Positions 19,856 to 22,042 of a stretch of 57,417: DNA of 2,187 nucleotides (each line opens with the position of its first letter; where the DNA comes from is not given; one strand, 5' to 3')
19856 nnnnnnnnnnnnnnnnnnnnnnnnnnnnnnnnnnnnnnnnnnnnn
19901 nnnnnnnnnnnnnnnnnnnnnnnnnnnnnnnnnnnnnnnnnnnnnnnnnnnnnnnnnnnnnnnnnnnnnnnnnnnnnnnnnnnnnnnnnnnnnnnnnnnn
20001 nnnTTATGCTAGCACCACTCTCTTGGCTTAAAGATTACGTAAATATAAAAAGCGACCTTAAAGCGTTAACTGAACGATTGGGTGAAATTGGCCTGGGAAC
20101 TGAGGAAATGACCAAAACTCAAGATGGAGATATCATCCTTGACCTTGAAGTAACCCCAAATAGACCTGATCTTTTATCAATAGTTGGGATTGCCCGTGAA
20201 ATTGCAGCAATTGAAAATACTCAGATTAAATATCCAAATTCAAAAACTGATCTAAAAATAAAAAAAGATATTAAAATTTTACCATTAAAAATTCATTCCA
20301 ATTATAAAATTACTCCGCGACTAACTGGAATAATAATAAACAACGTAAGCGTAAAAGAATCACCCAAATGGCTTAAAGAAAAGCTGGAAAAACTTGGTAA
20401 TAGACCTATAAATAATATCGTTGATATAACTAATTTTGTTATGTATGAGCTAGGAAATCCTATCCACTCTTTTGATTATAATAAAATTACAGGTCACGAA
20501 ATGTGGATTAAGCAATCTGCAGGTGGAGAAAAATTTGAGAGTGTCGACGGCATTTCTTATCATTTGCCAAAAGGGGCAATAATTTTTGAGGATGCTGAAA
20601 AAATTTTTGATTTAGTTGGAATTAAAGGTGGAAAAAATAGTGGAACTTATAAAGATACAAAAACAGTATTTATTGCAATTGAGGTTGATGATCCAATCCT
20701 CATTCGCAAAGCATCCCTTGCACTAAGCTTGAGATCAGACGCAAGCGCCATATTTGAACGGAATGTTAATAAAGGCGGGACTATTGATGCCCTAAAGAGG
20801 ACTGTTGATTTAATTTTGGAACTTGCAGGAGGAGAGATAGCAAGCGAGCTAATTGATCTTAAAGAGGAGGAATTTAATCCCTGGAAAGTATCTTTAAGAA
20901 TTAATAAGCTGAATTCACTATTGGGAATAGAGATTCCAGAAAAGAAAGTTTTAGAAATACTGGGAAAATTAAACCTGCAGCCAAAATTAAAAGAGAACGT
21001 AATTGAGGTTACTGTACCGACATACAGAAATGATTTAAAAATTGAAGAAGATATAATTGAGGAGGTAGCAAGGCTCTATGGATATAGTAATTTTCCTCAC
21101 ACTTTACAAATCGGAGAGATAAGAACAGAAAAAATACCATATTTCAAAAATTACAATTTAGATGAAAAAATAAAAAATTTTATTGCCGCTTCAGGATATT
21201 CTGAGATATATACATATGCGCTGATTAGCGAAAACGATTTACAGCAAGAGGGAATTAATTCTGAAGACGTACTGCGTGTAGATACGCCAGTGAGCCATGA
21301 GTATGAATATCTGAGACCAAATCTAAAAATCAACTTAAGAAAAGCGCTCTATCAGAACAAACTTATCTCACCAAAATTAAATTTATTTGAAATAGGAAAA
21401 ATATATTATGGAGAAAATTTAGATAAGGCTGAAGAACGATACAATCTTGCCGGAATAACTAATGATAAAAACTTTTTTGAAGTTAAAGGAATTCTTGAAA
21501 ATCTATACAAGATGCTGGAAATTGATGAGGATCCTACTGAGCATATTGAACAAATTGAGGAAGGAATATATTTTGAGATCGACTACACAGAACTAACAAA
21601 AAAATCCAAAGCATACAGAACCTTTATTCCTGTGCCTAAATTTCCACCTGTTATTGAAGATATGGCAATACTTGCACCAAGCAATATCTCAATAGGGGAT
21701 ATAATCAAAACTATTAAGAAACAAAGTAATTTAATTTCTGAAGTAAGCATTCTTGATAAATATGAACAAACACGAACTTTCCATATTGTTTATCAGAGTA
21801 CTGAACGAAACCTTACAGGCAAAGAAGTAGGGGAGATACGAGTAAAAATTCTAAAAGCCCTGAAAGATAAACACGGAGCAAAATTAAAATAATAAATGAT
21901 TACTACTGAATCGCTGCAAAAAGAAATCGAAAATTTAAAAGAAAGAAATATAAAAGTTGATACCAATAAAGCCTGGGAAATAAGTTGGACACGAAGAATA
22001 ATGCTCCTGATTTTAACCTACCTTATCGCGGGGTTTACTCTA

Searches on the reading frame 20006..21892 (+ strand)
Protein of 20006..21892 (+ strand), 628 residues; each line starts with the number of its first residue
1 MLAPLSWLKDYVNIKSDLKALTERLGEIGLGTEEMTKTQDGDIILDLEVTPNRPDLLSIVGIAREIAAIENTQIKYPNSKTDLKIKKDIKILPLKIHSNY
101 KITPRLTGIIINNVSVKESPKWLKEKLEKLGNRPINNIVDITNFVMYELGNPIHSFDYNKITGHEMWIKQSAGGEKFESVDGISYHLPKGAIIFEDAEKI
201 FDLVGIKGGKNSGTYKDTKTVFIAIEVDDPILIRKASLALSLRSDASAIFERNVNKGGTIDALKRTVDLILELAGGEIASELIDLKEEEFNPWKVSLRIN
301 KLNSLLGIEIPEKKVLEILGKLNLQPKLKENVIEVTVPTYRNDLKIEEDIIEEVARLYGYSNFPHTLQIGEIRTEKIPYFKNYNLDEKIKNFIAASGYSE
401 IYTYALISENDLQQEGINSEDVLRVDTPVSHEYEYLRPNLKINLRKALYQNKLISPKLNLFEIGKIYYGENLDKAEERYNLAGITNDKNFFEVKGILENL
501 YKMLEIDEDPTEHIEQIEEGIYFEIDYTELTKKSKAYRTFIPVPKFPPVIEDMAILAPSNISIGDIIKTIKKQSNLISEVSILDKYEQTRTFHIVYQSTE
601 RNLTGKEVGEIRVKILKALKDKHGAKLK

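Call 38: search_protein_families(library=pfam, proteins=[window:20006-21892:+])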
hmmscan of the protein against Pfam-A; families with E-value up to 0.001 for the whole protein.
window:20006-21892:+ (628 aa): 4 families
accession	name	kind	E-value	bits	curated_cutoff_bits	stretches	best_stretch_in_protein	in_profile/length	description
PF03483.22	B3_4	-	7e-49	166.2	29.3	1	104-275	3-174/174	B3/4 domain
PF03484.21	B5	-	2.9e-24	85.5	28.6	1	295-360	1-67/67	tRNA synthetase B5 domain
PF17759.6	tRNA_synthFbeta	-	1.1e-19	71.3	22.4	1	374-509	10-161/214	Phenylalanyl tRNA synthetase beta chain CLM domain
PF03147.19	FDX-ACB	-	5.4e-15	56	31.1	1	544-628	1-94/94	Ferredoxin-fold anticodon binding domain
